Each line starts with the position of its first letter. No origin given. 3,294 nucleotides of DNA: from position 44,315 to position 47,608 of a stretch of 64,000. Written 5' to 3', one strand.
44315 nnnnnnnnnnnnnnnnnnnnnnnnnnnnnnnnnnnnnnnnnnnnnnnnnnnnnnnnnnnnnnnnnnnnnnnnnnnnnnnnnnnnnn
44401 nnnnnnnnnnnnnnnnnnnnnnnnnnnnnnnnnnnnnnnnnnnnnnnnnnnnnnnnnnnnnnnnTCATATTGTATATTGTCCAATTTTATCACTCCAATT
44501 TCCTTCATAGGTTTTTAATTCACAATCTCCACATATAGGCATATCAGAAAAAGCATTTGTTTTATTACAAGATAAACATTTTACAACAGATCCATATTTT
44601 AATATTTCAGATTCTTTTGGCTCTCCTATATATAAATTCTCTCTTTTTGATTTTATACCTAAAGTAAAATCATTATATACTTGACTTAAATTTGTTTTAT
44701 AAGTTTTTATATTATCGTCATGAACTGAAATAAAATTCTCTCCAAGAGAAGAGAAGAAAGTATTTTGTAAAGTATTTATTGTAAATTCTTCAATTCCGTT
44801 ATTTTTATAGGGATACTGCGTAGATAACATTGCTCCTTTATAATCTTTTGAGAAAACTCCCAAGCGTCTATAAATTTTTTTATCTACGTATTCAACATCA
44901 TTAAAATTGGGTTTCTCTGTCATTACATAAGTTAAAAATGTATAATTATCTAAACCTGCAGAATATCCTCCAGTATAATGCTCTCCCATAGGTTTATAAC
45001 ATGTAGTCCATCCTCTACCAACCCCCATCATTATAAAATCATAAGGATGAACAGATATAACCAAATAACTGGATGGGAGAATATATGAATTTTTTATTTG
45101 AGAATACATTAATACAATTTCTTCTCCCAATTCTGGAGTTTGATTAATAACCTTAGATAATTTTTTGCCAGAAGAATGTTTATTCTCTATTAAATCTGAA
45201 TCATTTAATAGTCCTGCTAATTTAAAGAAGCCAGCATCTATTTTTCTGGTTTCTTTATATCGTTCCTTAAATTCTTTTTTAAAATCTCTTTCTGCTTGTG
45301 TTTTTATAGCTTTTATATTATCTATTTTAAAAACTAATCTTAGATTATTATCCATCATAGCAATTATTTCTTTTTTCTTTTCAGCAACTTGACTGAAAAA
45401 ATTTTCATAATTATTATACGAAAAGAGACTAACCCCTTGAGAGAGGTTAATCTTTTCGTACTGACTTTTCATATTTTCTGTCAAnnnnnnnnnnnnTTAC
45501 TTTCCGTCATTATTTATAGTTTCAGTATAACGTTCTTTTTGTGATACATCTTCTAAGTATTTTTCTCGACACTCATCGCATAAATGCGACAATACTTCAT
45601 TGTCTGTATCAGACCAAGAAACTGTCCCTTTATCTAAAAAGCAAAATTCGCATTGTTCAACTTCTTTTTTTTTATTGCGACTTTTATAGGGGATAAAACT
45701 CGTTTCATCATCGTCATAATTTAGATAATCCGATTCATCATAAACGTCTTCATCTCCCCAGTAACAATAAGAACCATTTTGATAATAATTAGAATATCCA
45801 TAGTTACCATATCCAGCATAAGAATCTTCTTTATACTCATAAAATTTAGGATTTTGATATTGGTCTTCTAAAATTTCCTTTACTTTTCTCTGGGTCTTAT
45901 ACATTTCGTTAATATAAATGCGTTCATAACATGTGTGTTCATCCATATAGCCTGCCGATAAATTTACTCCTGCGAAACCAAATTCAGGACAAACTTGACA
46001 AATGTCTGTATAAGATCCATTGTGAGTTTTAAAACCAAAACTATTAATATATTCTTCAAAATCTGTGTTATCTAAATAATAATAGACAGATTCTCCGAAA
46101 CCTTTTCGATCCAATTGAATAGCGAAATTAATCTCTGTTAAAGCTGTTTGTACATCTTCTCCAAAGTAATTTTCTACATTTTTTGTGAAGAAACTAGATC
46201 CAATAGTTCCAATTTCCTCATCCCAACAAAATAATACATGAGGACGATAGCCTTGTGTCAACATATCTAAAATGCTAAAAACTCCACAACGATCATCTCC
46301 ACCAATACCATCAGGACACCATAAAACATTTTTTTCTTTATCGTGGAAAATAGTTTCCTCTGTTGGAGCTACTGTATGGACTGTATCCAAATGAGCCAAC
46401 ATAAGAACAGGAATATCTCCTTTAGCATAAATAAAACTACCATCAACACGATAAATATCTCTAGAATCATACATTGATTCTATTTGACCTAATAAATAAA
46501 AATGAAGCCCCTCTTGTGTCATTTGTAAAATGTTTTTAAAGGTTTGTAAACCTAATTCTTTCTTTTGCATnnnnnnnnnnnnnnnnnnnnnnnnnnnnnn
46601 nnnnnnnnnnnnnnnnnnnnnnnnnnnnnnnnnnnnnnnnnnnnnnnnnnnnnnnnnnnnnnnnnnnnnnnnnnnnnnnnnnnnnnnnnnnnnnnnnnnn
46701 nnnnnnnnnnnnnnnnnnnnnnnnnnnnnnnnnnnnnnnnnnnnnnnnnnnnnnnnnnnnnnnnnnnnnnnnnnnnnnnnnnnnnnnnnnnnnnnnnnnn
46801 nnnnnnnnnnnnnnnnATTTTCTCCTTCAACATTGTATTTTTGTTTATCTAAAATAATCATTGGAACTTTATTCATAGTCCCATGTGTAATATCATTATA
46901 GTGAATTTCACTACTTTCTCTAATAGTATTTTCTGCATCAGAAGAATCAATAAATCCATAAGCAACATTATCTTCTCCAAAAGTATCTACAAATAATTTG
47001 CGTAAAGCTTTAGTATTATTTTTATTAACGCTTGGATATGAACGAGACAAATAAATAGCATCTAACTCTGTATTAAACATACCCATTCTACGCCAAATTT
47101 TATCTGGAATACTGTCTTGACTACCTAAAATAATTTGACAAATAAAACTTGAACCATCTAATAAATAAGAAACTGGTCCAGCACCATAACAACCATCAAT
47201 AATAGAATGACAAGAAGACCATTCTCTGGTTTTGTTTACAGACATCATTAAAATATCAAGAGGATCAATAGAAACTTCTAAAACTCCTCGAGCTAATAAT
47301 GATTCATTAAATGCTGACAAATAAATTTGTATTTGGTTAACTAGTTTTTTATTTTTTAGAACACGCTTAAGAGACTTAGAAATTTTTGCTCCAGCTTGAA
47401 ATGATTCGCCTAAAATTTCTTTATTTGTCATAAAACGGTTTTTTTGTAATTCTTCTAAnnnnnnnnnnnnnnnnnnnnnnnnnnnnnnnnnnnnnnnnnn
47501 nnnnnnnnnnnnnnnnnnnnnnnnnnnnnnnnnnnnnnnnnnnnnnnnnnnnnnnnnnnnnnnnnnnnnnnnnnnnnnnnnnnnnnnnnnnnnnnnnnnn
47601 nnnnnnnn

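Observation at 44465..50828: Early-region cluster with a three-member paralogous protein family, M28-like peptidase, collagen-like protein and zinc-ribbon proteins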

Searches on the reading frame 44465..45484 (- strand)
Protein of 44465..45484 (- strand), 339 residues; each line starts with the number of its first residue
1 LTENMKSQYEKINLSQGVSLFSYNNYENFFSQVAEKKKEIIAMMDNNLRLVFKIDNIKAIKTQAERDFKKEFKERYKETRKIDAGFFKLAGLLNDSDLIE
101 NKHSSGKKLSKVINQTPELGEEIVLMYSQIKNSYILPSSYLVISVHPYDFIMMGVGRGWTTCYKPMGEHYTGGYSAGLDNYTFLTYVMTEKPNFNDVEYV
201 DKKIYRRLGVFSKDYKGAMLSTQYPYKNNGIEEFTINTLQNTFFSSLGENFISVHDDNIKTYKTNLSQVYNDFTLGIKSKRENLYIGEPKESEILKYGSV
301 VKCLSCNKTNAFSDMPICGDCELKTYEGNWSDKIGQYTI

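Call 3: search_protein_families(library=pfam, proteins=[window:44465-45484:-], max_evalue=0.1)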
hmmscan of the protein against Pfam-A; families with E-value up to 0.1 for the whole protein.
window:44465-45484:- (339 aa): 0 families

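Call 4: search_protein_families(library=phrogs, proteins=[window:44465-45484:-], max_evalue=0.01)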
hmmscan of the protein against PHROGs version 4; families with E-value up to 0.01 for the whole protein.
window:44465-45484:- (339 aa): 2 families
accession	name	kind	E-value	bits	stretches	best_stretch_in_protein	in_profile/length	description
phrog_18912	-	unknown function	1.6e-174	581.9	1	2-337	15-395/409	-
phrog_29713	-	unknown function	8.9e-06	25.4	1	89-263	139-316/623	-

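Call 18: search_protein_families(library=ncbifam, proteins=[window:44465-45484:-], max_evalue=0.1)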
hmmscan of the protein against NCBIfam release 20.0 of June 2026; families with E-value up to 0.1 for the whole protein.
window:44465-45484:- (339 aa): 0 families

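Call 19: search_protein_families(library=padloc, proteins=[window:44465-45484:-], max_evalue=0.1)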
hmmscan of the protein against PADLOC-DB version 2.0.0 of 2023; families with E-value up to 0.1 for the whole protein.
window:44465-45484:- (339 aa): 0 families

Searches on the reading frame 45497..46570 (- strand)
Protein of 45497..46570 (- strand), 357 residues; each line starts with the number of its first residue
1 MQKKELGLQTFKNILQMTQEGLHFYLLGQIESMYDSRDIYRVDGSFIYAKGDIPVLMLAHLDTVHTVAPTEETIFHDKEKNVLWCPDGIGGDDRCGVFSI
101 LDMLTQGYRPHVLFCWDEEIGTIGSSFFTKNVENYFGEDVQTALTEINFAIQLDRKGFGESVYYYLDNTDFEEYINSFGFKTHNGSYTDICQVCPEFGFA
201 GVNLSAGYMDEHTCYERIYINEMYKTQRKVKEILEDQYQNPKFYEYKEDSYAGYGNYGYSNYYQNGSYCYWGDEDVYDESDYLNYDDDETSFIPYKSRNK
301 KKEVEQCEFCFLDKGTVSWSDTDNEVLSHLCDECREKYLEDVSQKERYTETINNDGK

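Call 3: search_protein_families(library=pfam, proteins=[window:45497-46570:-], max_evalue=0.1)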
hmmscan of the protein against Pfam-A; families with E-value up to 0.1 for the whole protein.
window:45497-46570:- (357 aa): 1 family
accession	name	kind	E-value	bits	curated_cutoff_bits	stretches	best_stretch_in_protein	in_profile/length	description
PF04389.22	Peptidase_M28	-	0.0013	19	21.3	1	54-170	14-109/193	Peptidase family M28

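Call 4: search_protein_families(library=phrogs, proteins=[window:45497-46570:-], max_evalue=0.01)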
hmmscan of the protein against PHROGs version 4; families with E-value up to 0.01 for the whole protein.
window:45497-46570:- (357 aa): 4 families
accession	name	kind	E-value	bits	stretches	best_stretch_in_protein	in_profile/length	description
phrog_34186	-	unknown function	7.7e-254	842.5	1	1-357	12-368/368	-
phrog_4191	-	other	3.3e-30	106.3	1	44-262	45-268/342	peptidase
phrog_21791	-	other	4.8e-20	73.5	1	8-281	4-289/348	peptidase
phrog_4319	-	unknown function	0.00042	21.3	0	85-110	37-63/77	-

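Call 17: search_solved_structures(query=window:45497-46570:-, max_evalue=1, show_alignments=2)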
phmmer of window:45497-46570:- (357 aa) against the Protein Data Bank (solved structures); distinct sequences matched with E-value up to 1: 2.
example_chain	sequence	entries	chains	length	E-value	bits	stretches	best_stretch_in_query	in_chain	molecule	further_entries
6ncw_A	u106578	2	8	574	0.097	15.1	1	234-269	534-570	Beta-galacturonidase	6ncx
3gb0_A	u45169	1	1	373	0.16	14.3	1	191-236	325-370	Peptidase T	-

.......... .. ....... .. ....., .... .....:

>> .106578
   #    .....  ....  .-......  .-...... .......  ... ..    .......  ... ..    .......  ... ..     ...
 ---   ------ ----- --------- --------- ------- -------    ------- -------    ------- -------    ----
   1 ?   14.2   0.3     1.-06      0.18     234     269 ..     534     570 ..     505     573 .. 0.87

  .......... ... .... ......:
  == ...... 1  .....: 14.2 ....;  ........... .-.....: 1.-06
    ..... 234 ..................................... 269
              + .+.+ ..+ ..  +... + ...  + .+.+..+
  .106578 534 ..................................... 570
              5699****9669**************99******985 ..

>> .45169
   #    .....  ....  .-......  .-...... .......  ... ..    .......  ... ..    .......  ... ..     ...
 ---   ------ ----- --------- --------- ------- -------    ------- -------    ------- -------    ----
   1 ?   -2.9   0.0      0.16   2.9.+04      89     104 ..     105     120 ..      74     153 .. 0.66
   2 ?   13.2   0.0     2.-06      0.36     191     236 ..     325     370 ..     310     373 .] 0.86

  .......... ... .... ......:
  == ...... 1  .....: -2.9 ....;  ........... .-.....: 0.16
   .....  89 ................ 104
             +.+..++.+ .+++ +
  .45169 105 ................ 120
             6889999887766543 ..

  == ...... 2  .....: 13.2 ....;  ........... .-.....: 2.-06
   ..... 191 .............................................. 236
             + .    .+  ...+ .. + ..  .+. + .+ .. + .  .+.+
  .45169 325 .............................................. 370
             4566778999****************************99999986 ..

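Call 18: search_protein_families(library=ncbifam, proteins=[window:45497-46570:-], max_evalue=0.1)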
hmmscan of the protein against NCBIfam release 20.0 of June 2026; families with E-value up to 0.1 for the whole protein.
window:45497-46570:- (357 aa): 4 families
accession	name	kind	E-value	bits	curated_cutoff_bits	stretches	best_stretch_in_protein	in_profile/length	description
TIGR01883.1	PepT-like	hypoth_equivalog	8.8e-05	21.6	274.25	1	193-232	319-358/361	peptidase T-like protein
NF003976.0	PRK05469.1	subfamily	0.039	12.8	255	0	197-237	365-405/409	tripeptide aminopeptidase PepT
NF005678.0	PRK07473.1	equivalog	0.078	11.9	386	0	51-123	74-151/376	M20/M25/M40 family metallo-hydrolase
NF004788.0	PRK06133.1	subfamily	0.08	11.8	349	0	49-128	103-187/417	glutamate carboxypeptidase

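Call 19: search_protein_families(library=padloc, proteins=[window:45497-46570:-], max_evalue=0.1)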
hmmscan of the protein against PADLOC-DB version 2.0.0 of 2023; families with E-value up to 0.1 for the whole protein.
window:45497-46570:- (357 aa): 0 families

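Call 49: search_dna_similar(query=window:45497-46570:-, collection=phages, mode=protein, max_rows=60, rows=spread, max_evalue=0.00001)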
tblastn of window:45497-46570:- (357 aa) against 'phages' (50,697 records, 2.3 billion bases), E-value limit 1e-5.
Records with a match: 77; places in all: 78; records where one place covers at least 80% of the query: 5.
Best place of each record, by identity: 95-99% 5; <60% 72.
By first word of the organism name: Bacillus 21; Pectobacterium 20; Lactococcus 15; Cellulophaga 7; Enterococcus 5; uncultured 2; Thermus 2; Dickeya 2; Aquificae 1; Bacteriophage 1; and 1 more.
By host as written in the record: Pectobacterium atrosepticum DSM18077 18; Lactococcus lactis 11; Bacillus anthracis Sterne 10; Bacillus anthracis 5; Cellulophaga sp. HaHa_2_95 4; - 3; Enterococcus faecium 2; Enterococcus faecalis 2; and 15 more.
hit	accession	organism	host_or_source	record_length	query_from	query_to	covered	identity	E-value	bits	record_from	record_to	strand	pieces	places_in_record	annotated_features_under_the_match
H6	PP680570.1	Enterococcus phage VRE9_4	Enterococcus faecium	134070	1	357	100%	98.9%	0e+0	680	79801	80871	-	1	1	hypothetical protein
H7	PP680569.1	Enterococcus phage VRE9_3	Enterococcus faecium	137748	1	357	100%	97.8%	0e+0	678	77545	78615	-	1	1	hypothetical protein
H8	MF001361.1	Enterococcus phage EF5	Enterococcus faecalis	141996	1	357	100%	97.5%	0e+0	676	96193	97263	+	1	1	hypothetical protein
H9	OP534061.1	Enterococcus phage H1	Enterococcus faecium 374iF1 (22)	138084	1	357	100%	97.5%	0e+0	675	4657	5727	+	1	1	putative peptidase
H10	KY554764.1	Lactococcus phage LW33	Lactococcus lactis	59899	2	227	63%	31.7%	2e-16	86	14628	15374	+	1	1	hypothetical protein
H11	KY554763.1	Lactococcus phage LW32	Lactococcus lactis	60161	2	227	63%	31.7%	2e-16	86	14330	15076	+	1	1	hypothetical protein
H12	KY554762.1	Lactococcus phage LW31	Lactococcus lactis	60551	2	227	63%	31.7%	2e-16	86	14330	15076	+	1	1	hypothetical protein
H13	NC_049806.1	Lactococcus phage LW31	Lactococcus lactis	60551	2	227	63%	31.7%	2e-16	86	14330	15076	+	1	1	peptidase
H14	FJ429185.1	Lactococcus phage P087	Lactococcus lactis C10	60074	2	227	63%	31.4%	2e-16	87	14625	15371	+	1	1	putative peptidase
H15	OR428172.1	Lactococcus phage PMBT68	Lactococcus lactis subsp. cremoris ...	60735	2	227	63%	31.4%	2e-16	87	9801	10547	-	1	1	succinyl-diaminopimelate desuccinylase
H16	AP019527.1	Lactococcus phage phiQ1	Lactococcus lactis subsp. cremoris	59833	2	227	63%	31.0%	2e-16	87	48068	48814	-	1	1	putative peptidase | ribosome_binding_site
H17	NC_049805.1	Lactococcus phage phiQ1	Lactococcus lactis subsp. cremoris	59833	2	227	63%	31.0%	2e-16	87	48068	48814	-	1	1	peptidase | ribosome_binding_site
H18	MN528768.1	Lactococcus phage P596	Lactococcus lactis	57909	2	227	63%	31.0%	3e-16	86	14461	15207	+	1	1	hypothetical protein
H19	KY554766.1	Lactococcus phage AM6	Lactococcus lactis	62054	2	227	63%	31.0%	3e-16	86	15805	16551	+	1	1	hypothetical protein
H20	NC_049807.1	Lactococcus phage AM6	Lactococcus lactis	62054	2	227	63%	31.0%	3e-16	86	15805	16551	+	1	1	peptidase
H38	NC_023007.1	Bacillus phage vB_BanS-Tsamsa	Bacillus anthracis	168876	55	233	50%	31.2%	5e-9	64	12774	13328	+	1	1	peptidase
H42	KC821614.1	Cellulophaga phage phi38:1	Cellulophaga baltica NN016038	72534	57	235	50%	28.9%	2e-8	62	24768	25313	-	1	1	peptidase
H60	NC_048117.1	Pectobacterium phage Khlen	Pectobacterium atrosepticum DSM18077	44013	52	216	46%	26.2%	6e-6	54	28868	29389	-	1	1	peptidase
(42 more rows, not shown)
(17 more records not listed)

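Call 51: get_annotated_region(hit=H14, flank=7000)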
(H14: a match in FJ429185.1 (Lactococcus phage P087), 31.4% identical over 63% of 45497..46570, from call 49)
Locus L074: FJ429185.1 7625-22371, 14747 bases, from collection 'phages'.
description: Lactococcus phage P087, complete genome.
organism: Lactococcus phage P087 (NCBI taxid 641487)
taxonomy: Viruses; Duplodnaviria; Heunggongvirae; Uroviricota; Caudoviricetes; Teubervirus; Teubervirus P087
host: Lactococcus lactis C10; source: -; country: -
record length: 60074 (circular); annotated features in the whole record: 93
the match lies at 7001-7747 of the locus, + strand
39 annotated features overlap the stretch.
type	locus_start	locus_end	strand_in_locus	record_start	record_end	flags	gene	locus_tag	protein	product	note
CDS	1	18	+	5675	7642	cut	-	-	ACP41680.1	putative DNA polymerase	gp4; orf4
CDS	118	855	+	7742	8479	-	-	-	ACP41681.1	hypothetical protein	gp5; orf5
CDS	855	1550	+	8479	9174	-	-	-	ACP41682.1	hypothetical protein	gp6; orf6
CDS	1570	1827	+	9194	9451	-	-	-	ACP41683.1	hypothetical protein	gp7; orf7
CDS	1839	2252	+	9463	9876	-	-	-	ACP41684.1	hypothetical protein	gp8; orf8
CDS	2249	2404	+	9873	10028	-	-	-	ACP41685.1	hypothetical protein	gp9; orf9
CDS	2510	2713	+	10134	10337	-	-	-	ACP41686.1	hypothetical protein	gp10; orf10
CDS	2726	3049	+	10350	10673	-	-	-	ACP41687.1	hypothetical protein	gp11; orf11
CDS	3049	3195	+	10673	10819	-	-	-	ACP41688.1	hypothetical protein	gp12; orf12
CDS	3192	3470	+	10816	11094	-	-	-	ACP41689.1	hypothetical protein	gp13; orf13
CDS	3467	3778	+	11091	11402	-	-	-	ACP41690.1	hypothetical protein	gp14; orf14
CDS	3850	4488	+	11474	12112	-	-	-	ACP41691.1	putative DNA methylase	gp15; orf15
CDS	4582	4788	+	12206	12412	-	-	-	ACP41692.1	hypothetical protein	gp16; orf16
CDS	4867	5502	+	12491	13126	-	-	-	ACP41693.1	hypothetical protein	gp17; orf17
CDS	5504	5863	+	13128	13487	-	-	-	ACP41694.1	hypothetical protein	gp18; orf18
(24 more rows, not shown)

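Call 52: get_annotated_region(hit=H38, flank=7000)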
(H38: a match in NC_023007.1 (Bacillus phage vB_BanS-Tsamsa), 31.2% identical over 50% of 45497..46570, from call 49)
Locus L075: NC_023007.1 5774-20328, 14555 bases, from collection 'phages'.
description: Bacillus phage vB_BanS-Tsamsa, complete genome.
organism: Bacillus phage vB_BanS-Tsamsa (NCBI taxid 1308863)
taxonomy: Viruses; Duplodnaviria; Heunggongvirae; Uroviricota; Caudoviricetes; Joanripponvirinae; Tsamsavirus; Tsamsavirus tsamsa
host: Bacillus anthracis; source: -; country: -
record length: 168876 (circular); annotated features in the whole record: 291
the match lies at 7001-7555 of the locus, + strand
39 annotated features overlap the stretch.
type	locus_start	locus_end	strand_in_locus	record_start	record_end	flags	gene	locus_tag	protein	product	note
CDS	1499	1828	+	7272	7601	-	-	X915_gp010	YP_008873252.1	hypothetical protein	gp10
CDS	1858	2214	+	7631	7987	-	-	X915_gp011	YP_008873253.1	hypothetical protein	gp11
CDS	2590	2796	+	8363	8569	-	-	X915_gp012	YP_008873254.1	hypothetical protein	gp12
CDS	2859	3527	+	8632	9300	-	-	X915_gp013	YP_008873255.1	kinase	gp13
CDS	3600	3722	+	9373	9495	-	-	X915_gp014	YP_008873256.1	hypothetical protein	gp14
CDS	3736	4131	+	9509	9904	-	-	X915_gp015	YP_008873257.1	hypothetical protein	gp15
CDS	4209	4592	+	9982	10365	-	-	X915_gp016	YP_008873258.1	hypothetical protein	gp16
CDS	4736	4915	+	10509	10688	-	-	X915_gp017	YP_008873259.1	hypothetical protein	gp17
CDS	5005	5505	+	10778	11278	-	-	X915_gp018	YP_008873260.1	ocr-like anti-restriction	gp18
CDS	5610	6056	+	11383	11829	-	-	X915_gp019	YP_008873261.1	hypothetical protein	gp19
CDS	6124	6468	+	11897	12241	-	-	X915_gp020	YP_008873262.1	hypothetical protein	gp20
CDS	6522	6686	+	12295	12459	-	-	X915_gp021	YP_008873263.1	hypothetical protein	gp21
CDS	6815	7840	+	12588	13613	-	-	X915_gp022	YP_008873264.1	peptidase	gp22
CDS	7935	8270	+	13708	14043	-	-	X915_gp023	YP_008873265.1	hypothetical protein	gp23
CDS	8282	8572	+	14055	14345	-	-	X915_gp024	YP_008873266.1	hypothetical protein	gp24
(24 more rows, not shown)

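Call 53: get_annotated_region(hit=H42, flank=7000)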
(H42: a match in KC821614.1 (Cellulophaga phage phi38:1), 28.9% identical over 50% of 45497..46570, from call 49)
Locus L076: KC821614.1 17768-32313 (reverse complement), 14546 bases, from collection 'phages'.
description: Cellulophaga phage phi38:1, complete genome.
organism: Cellulophaga phage phi38:1 (NCBI taxid 1327977)
taxonomy: Viruses; Duplodnaviria; Heunggongvirae; Uroviricota; Caudoviricetes; Pervagoviridae; Callevirus; Callevirus phi38una
host: Cellulophaga baltica NN016038; source: seawater; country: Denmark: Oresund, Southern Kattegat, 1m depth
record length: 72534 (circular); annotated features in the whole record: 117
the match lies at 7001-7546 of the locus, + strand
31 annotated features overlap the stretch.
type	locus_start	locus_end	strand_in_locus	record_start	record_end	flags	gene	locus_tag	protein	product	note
CDS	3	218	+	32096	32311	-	-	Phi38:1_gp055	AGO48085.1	hypothetical protein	-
CDS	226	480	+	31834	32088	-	-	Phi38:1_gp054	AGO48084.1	hypothetical protein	-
CDS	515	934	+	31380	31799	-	-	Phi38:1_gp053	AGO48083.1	hypothetical protein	-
CDS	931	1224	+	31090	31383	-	-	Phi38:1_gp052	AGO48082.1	hypothetical protein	-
CDS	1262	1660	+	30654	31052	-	-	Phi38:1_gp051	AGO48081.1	hypothetical protein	-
tRNA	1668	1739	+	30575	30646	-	-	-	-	tRNA-Glu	-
CDS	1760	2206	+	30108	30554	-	-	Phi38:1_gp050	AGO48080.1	hypothetical protein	-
CDS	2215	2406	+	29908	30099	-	-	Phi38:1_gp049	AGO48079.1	hypothetical protein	-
CDS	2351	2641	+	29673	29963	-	-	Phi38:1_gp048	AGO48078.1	hypothetical protein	-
CDS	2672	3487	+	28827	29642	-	-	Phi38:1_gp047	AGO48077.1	hypothetical protein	-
tRNA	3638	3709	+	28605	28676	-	-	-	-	tRNA-Glu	-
CDS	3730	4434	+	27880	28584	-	-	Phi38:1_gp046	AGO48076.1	hypothetical protein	-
CDS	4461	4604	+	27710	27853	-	-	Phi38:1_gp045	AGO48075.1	hypothetical protein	-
CDS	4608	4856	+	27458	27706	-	-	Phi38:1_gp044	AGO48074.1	hypothetical protein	-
CDS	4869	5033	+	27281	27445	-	-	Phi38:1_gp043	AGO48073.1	hypothetical protein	-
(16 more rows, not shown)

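Call 111: list_cluster_members(proteins=[P0001, P0010, P0011, window:45497-46570:-])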
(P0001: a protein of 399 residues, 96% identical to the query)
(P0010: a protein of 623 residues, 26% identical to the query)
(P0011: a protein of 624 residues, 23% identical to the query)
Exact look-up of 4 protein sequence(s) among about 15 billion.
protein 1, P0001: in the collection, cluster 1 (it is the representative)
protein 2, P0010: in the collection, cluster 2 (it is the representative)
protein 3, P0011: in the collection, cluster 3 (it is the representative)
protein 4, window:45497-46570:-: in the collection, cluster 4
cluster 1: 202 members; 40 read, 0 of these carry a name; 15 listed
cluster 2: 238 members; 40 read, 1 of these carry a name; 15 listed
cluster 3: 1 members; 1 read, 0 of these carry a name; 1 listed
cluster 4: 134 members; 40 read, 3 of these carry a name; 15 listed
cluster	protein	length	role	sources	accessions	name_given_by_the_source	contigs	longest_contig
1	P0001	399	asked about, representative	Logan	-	-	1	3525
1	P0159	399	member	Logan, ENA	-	-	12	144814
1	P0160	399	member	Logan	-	-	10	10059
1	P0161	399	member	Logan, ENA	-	-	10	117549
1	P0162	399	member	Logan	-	-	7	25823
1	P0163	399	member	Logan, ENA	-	-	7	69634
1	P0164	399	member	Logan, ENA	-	-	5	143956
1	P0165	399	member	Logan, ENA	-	-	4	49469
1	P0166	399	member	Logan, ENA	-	-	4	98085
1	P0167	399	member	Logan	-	-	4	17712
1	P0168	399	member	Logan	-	-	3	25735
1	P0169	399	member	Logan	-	-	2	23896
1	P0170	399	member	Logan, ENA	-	-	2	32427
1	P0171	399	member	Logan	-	-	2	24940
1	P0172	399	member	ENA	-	-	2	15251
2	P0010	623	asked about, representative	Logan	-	-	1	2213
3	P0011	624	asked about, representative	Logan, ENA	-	-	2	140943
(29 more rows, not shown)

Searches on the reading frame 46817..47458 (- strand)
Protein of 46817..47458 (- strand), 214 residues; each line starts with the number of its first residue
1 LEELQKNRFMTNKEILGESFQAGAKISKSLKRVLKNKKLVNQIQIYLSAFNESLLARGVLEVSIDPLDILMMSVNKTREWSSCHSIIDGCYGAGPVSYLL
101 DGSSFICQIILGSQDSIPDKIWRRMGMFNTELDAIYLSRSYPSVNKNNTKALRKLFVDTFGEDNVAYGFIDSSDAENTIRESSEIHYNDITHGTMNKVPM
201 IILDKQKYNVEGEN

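Call 66: predict_structure(alignment_id=A4)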
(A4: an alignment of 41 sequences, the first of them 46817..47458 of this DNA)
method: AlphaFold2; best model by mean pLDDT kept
length: 214 residues; sequences in the alignment: 41
mean_pLDDT: 89.5   pTM: 0.76
mean pLDDT of the five models: 89.5, 88.4, 86.9, 85.0, 83.7
residues with pLDDT >= 90: 130; 70-90: 75; 50-70: 9; < 50: 0
segments of 3 or more residues with pLDDT < 50: none
pLDDT, mean of each block of 10 residues (from residue 1): 90 96 95 93 87 80 94 84 88 90 93 82 94 95 90 96 94 90 73 91 93 66
secondary structure, 60 per line:
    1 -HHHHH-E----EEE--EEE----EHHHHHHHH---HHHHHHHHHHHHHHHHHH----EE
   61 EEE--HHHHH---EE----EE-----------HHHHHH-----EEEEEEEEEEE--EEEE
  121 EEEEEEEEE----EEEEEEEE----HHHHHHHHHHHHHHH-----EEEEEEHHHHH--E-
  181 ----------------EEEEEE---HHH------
elements in order: H2-6 E13-15 E18-20 H26-33 H37-54 E59-63 H66-70 H93-98 E104-114 E117-129 E134-141 H146-160 E166-171 H172-176 E197-202

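Call 76: search_solved_structures(query=A4, max_evalue=10)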
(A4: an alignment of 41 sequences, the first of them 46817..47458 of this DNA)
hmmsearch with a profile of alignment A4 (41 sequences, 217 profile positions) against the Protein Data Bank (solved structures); distinct sequences matched with E-value up to 10: 2.
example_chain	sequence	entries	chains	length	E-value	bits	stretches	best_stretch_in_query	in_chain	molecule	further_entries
2a28_A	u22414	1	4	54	1.7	11.5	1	53-80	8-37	BZZ1 protein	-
30hu_A3a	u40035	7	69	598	2.7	10.8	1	81-117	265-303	Biotin-dependent acyl-coenzyme A carboxylase alpha3 subunit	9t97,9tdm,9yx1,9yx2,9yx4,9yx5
